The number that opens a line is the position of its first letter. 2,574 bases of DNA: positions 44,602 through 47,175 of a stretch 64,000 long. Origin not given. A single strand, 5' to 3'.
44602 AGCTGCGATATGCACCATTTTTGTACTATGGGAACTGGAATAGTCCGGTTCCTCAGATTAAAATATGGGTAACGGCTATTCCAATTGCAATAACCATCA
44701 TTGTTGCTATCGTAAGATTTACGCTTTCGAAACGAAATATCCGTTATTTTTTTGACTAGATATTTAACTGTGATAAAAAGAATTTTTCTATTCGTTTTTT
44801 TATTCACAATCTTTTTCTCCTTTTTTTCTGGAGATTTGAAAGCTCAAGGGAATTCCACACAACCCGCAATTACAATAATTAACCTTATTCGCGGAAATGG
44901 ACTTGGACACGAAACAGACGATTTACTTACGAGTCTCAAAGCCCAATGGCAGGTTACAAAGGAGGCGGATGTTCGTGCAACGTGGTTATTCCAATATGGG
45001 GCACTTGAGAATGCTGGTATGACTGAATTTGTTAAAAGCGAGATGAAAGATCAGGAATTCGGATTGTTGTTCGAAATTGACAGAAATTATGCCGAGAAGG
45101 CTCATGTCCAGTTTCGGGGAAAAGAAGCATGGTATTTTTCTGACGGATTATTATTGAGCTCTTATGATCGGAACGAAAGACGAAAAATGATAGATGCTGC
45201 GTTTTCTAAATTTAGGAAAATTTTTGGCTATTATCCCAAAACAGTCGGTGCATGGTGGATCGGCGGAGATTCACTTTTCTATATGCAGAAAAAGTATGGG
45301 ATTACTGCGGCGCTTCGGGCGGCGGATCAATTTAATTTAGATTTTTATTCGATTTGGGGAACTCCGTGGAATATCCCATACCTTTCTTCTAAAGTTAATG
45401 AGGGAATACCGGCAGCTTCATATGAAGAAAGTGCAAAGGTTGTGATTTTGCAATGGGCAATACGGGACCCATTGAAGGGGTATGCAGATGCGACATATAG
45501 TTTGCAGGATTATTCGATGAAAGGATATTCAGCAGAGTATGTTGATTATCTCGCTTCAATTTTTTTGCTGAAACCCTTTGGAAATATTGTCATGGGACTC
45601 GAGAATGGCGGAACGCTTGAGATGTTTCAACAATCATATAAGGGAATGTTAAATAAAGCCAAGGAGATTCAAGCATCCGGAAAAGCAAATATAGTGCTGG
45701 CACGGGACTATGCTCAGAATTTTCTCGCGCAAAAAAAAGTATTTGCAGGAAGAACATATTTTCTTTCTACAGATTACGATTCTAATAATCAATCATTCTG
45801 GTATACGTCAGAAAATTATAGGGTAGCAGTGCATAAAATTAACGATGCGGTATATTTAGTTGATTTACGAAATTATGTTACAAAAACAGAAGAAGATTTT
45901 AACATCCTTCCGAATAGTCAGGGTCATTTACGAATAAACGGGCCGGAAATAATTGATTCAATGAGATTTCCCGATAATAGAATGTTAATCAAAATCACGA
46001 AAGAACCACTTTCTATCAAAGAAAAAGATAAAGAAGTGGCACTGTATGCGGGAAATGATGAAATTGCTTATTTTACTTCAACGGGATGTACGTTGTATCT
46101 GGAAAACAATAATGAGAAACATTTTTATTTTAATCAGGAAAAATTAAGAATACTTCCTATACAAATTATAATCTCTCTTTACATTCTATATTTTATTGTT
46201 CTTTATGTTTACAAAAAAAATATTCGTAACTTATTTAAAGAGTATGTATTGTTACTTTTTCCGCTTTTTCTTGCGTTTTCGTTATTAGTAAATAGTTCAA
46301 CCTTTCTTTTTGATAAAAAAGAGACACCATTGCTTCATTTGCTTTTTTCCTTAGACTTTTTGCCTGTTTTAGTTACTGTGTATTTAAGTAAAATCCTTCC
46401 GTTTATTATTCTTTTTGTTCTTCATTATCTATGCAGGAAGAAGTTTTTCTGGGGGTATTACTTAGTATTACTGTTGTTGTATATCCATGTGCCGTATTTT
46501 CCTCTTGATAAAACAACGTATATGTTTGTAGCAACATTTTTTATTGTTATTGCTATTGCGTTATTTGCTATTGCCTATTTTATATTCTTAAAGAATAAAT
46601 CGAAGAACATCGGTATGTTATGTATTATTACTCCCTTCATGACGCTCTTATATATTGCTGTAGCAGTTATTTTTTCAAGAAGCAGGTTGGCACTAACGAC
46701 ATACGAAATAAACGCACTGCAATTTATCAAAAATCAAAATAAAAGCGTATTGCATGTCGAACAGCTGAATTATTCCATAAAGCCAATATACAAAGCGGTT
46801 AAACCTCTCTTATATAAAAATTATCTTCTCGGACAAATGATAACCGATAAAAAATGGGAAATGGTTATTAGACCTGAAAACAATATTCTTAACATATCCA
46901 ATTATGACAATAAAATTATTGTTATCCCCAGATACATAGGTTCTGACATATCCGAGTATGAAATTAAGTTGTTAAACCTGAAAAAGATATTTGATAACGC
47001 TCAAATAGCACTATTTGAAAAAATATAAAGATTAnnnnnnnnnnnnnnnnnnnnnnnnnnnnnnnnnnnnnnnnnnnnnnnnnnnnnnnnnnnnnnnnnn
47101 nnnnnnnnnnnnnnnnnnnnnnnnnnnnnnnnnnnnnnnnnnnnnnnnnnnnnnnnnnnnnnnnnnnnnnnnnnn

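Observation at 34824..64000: At least 29-kb surface-glycosylation locus with paralog expansion of GT-C-type membrane glycosyltransferases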

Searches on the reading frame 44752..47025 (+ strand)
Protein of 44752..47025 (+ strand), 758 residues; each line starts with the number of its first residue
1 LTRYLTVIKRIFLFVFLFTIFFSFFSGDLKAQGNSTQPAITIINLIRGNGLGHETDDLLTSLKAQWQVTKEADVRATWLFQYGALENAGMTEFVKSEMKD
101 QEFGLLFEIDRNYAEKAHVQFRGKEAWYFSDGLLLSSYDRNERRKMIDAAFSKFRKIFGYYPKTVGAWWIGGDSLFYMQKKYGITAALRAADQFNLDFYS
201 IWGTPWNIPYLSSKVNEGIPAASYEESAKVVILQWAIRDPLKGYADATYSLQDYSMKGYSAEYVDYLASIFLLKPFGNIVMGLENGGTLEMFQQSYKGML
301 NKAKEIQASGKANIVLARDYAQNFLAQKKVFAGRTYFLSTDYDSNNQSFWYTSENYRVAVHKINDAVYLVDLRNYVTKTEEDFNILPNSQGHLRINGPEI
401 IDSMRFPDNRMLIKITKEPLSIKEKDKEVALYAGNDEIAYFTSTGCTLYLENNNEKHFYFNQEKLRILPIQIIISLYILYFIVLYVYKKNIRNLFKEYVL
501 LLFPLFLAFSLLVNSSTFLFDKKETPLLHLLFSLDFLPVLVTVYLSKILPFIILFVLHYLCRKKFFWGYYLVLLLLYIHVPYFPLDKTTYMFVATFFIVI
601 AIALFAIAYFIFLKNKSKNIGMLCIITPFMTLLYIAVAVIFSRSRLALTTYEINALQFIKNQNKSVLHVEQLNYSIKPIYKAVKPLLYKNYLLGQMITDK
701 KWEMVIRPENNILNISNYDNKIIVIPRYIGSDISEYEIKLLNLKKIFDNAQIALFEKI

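Call 4: search_protein_families(library=pfam, proteins=[window:44752-47025:+], max_evalue=0.01)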
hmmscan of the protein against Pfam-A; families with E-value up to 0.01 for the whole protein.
window:44752-47025:+ (758 aa): 0 families

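Call 9: search_protein_families(library=ncbifam, proteins=[window:44752-47025:+], max_evalue=0.1)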
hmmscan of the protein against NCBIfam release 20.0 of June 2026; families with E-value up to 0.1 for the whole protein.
window:44752-47025:+ (758 aa): 0 families

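Call 21: search_solved_structures(query=window:44752-47025:+, max_evalue=1)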
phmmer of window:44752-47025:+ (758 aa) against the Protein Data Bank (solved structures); distinct sequences matched with E-value up to 1: 0.

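Call 25: find_homologous_proteins(query=window:44752-47025:+, max_evalue=0.001)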
Query window:44752-47025:+ (758 aa): 146 proteins with E <= 0.001 among 7405 candidates; the best 120 are listed.
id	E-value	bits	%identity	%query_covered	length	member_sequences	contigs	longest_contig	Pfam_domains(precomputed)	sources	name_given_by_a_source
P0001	0.0e+0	1686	100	99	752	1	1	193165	-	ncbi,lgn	-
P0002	0.0e+0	1251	74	97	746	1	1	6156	-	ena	-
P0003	0.0e+0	1245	73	99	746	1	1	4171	-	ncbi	-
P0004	0.0e+0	1235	72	99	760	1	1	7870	-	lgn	-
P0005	0.0e+0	1201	72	99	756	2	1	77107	-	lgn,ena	-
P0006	0.0e+0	1134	68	99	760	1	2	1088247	-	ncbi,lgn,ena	-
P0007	0.0e+0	1129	67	99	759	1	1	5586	-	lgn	-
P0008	0.0e+0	1079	65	97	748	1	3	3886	-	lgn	-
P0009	0.0e+0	1071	67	96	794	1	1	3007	-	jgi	jgi:hypothetical protein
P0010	0.0e+0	1032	65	96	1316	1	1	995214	-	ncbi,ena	-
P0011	0.0e+0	1024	65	96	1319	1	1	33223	-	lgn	-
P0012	0.0e+0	1023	63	96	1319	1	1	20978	-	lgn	-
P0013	0.0e+0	1021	61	100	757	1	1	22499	-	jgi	jgi:hypothetical protein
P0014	5.3e-298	1008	61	97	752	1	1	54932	-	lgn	-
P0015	3.1e-295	999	60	99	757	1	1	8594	-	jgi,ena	-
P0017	8.4e-293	991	60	99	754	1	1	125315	-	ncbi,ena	-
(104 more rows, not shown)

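Call 42: predict_structure(alignment_id=A1)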
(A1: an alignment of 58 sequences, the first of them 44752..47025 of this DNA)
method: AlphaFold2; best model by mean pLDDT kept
length: 758 residues; sequences in the alignment: 58
mean_pLDDT: 92.0   pTM: 0.89
mean pLDDT of the five models: 92.0, 91.7, 91.3, 90.2, 89.8
residues with pLDDT >= 90: 605; 70-90: 125; 50-70: 19; < 50: 9
segments of 3 or more residues with pLDDT < 50: 26-34
pLDDT, mean of each block of 10 residues (from residue 1): 70 88 55 65 94 90 97 97 97 97 97 94 77 91 97 98 97 97 98 91 96 96 97 95 96 93 96 94 91 92 95 97 97 95 97 97 98 94 89 92 95 98 93 97 97 95 79 96 92 92 94 86 91 90 94 95 89 92 87 95 97 94 94 92 92 96 94 69 91 92 88 87 93 91 95 96
secondary structure, 60 per line:
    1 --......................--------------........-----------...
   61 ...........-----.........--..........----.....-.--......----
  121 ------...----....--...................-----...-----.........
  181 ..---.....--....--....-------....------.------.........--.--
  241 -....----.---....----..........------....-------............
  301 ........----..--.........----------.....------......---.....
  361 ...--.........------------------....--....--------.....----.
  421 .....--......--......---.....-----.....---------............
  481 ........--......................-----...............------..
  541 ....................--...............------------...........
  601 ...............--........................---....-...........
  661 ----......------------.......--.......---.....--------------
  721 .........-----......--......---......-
elements in order (helices of 4 or more, strands of 3 or more residues): H3-24 E39-46 H58-71 E77-81 H82-85 H88-97 E102-106 H111-116 H140-158 E164-166 H172-182 E186-190 E193-196 E199-202 E210-213 E227-235 H242-245 H254-257 H262-271 E278-281 H289-308 H317-325 E336-340 E347-352 E356-363 E366-374 E393-396 E399-402 E411-415 E420-425 E428-433 E436-441 E445-449 E455-459 H469-488 H491-512 E518-521 H522-532 H539-560 H563-577 H590-615 H618-641 E645-648 H650-660 E665-670 E683-685 H686-689 H692-698 E702-706 E721-726 H735-740 E743-748 E752-757

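Call 46: fold_search(model_id=the predicted structure, library=pdb)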
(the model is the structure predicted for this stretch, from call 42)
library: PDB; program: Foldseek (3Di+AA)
matches with E <= 10: 614; with E <= 0.001: 16
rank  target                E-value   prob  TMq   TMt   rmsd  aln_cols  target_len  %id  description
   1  3lm3                  1.2e-12  1.00  0.35  0.59   4.9       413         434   16  Crystal structure of a putative glycoside hydrolase/deacetylase (bdi_3119) from parabacteroides distasonis at 1.44 A res (released 2010-02-16)
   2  3rxz_A                3.2e-06  1.00  0.25  0.60   7.4       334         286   11  Crystal structure of putative polysaccharide deacetylase from Mycobacterium smegmatis (released 2011-06-22)
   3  1z7a_A                3.7e-06  1.00  0.25  0.57   8.8       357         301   11  Crystal structure of probable Polysaccharide deacetylase from Pseudomonas aeruginosa PAO1 (released 2005-05-10)
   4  3rxz_C                5.0e-06  1.00  0.25  0.60   6.5       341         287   12  Crystal structure of putative polysaccharide deacetylase from Mycobacterium smegmatis (released 2011-06-22)
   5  3rxz_B                5.2e-06  1.00  0.25  0.60   6.4       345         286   11  Crystal structure of putative polysaccharide deacetylase from Mycobacterium smegmatis (released 2011-06-22)
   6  1z7a_C                6.9e-06  1.00  0.24  0.55   8.2       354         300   11  Crystal structure of probable Polysaccharide deacetylase from Pseudomonas aeruginosa PAO1 (released 2005-05-10)
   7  1z7a_F                7.8e-06  1.00  0.24  0.53   8.6       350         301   10  Crystal structure of probable Polysaccharide deacetylase from Pseudomonas aeruginosa PAO1 (released 2005-05-10)
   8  3qbu_A                1.2e-05  1.00  0.24  0.55   8.7       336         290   12  Crystal structure of putative peptidoglycan deactelyase (HP0310) from Helicobacter pylori (released 2011-05-25)
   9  3cl6_A                1.4e-05  1.00  0.24  0.53   8.3       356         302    9  Crystal structure of Puue Allantoinase (released 2008-06-10)
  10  3s6o_A                6.6e-05  1.00  0.25  0.54   6.8       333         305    9  Crystal structure of a Polysaccharide deacetylase family protein from Burkholderia pseudomallei (released 2011-06-15)
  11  5o6y_A                2.0e-04  1.00  0.19  0.57   9.1       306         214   13  Crystal structure of the Bc1960 peptidoglycan N-acetylglucosamine deacetylase in complex with 4-naphthalen-1-yl-~{N}-o (released 2018-06-20)
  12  6h8n_A                3.2e-04  1.00  0.18  0.55   7.4       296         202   10  Structure of peptidoglycan deacetylase PdaC from Bacillus subtilis - mutant D285S (released 2019-11-13)
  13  6h8n_B                3.8e-04  1.00  0.18  0.54   7.5       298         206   10  Structure of peptidoglycan deacetylase PdaC from Bacillus subtilis - mutant D285S (released 2019-11-13)
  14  3s6o_C                4.0e-04  1.00  0.24  0.53   6.6       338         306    9  Crystal structure of a Polysaccharide deacetylase family protein from Burkholderia pseudomallei (released 2011-06-15)
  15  6h8l_B                4.8e-04  1.00  0.19  0.57   7.6       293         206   10  Structure of peptidoglycan deacetylase PdaC from Bacillus subtilis (released 2019-11-13)
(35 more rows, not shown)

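Call 49: search_protein_families(library=pfam, proteins=[P0010], max_evalue=0.01)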
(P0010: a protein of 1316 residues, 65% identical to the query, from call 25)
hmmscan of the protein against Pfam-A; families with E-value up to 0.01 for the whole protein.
P0010 (1316 aa): 0 families

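Call 51: find_encoding_contigs(protein=P0006, flank=10000, max_places=2)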
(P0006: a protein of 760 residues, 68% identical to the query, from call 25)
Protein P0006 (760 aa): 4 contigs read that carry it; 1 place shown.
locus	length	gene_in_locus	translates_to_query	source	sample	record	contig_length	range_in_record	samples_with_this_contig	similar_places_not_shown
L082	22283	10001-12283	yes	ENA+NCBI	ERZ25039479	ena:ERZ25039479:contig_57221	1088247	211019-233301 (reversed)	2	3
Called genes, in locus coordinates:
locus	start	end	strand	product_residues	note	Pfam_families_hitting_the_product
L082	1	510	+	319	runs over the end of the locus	PF00535:Glycos_transf_2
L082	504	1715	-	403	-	PF01757:Acyl_transf_3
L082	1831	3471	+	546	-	-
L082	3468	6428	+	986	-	-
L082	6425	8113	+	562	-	-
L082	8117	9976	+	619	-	-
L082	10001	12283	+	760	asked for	-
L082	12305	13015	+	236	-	PF00535:Glycos_transf_2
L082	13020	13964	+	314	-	PF01073:3Beta_HSD, PF01370:Epimerase, PF02719:Polysacc_synt_2 (faint), PF16363:GDP_Man_Dehyd, PF07993:NAD_binding_4 (weak)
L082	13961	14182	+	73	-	-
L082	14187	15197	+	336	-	PF01073:3Beta_HSD, PF01370:Epimerase, PF02719:Polysacc_synt_2, PF04321:RmlD_sub_bind, PF05368:NmrA (faint), PF08659:KR (weak), PF16363:GDP_Man_Dehyd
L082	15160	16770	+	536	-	-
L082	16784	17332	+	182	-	PF13439:Glyco_transf_4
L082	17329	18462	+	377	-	PF13439:Glyco_transf_4 (weak), PF20706:GT4-conflict, PF00534:Glycos_transf_1, PF13692:Glyco_trans_1_4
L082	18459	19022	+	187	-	PF00132:Hexapep (weak), PF14602:Hexapep_2 (weak)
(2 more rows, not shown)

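Call 52: find_encoding_contigs(protein=P0010, flank=10000, max_places=2)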
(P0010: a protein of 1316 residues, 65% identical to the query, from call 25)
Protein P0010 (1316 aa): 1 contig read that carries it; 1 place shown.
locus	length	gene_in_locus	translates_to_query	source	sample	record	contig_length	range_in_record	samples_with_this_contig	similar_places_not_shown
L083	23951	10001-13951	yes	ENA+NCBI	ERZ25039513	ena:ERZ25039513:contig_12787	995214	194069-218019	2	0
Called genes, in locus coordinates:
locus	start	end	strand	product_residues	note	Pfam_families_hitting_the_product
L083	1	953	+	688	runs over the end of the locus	PF09586:YfhO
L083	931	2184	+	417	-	PF01041:DegT_DnrJ_EryC1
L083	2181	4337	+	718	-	PF11847:GT-C_AftD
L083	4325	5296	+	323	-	-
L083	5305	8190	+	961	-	-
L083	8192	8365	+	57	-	-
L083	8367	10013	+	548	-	-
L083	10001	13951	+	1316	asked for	-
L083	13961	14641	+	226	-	PF00535:Glycos_transf_2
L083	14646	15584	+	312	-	PF01073:3Beta_HSD, PF01370:Epimerase, PF02719:Polysacc_synt_2 (faint), PF04321:RmlD_sub_bind, PF16363:GDP_Man_Dehyd, PF07993:NAD_binding_4 (weak)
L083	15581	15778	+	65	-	-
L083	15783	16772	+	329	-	PF01073:3Beta_HSD, PF01370:Epimerase, PF02719:Polysacc_synt_2, PF04321:RmlD_sub_bind, PF05368:NmrA (faint), PF13460:NAD_binding_10 (weak), PF16363:GDP_Man_Dehyd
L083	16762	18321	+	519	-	-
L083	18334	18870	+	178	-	PF13439:Glyco_transf_4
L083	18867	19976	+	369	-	PF13439:Glyco_transf_4 (weak), PF20706:GT4-conflict, PF00534:Glycos_transf_1, PF13692:Glyco_trans_1_4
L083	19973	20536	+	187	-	PF25087:GMPPB_C (faint), PF00132:Hexapep, PF14602:Hexapep_2 (weak)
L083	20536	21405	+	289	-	PF00535:Glycos_transf_2, PF13641:Glyco_tranf_2_3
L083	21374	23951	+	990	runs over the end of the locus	PF04932:Wzy_C (weak)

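Call 63: find_encoding_contigs(protein=P0005, flank=10000, max_places=2)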
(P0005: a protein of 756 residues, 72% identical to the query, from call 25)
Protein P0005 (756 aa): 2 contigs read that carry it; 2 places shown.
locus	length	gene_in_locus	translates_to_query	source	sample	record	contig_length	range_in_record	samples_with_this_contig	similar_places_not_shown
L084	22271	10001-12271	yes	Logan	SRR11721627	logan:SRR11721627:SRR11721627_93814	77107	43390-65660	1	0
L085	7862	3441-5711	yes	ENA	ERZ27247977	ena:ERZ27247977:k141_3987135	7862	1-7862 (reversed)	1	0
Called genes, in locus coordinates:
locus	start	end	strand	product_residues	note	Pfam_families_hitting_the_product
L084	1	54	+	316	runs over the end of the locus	PF00535:Glycos_transf_2, PF10111:Glyco_tranf_2_2, PF13641:Glyco_tranf_2_3, PF13712:Glyco_tranf_2_5 (weak)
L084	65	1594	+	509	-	-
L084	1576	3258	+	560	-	-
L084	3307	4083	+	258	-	PF00483:NTP_transferase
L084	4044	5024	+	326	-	PF00106:adh_short (faint), PF01073:3Beta_HSD, PF01370:Epimerase, PF02719:Polysacc_synt_2, PF04321:RmlD_sub_bind, PF05368:NmrA (weak), PF07993:NAD_binding_4, PF16363:GDP_Man_Dehyd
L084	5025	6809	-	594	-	PF02776:TPP_enzyme_N, PF00205:TPP_enzyme_M, PF02775:TPP_enzyme_C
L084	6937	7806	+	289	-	PF01370:Epimerase, PF04321:RmlD_sub_bind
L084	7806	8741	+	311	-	PF00535:Glycos_transf_2, PF10111:Glyco_tranf_2_2 (weak)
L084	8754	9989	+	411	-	PF01041:DegT_DnrJ_EryC1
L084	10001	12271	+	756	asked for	-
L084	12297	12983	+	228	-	PF00535:Glycos_transf_2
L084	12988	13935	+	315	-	PF01073:3Beta_HSD, PF01370:Epimerase, PF02719:Polysacc_synt_2 (faint), PF04321:RmlD_sub_bind, PF16363:GDP_Man_Dehyd, PF07993:NAD_binding_4 (weak)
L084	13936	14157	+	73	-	-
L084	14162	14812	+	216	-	PF00300:His_Phos_1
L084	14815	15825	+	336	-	PF01073:3Beta_HSD, PF01370:Epimerase, PF02719:Polysacc_synt_2, PF04321:RmlD_sub_bind, PF05368:NmrA (faint), PF08659:KR (faint), PF16363:GDP_Man_Dehyd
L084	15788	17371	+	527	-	-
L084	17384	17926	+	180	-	PF13439:Glyco_transf_4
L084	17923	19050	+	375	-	PF13439:Glyco_transf_4 (weak), PF20706:GT4-conflict, PF00534:Glycos_transf_1, PF13692:Glyco_trans_1_4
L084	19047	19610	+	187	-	PF14602:Hexapep_2 (faint), PF25087:GMPPB_C (faint), PF00132:Hexapep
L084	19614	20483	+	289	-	PF00535:Glycos_transf_2, PF13641:Glyco_tranf_2_3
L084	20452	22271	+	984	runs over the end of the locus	PF04932:Wzy_C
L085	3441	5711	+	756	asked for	-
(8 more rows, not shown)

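Call 64: find_encoding_contigs(protein=P0017, flank=10000, max_places=2)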
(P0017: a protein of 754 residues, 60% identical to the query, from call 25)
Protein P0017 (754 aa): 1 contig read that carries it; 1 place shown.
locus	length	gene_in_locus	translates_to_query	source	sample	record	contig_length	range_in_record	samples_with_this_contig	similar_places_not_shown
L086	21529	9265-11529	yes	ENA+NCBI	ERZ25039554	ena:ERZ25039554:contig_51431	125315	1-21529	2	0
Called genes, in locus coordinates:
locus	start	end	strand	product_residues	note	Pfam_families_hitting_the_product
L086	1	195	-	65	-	?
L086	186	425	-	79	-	-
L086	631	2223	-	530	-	-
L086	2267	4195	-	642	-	-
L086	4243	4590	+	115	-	-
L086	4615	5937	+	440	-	-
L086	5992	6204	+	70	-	-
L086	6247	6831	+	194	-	-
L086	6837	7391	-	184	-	PF02586:SRAP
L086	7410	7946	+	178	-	-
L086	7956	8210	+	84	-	-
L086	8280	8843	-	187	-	PF08241:Methyltransf_11 (faint)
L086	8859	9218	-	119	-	-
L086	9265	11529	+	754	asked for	-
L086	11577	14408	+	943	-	PF00133:tRNA-synt_1, PF09334:tRNA-synt_1g (weak), PF08264:Anticodon_1, PF19302:DUF5915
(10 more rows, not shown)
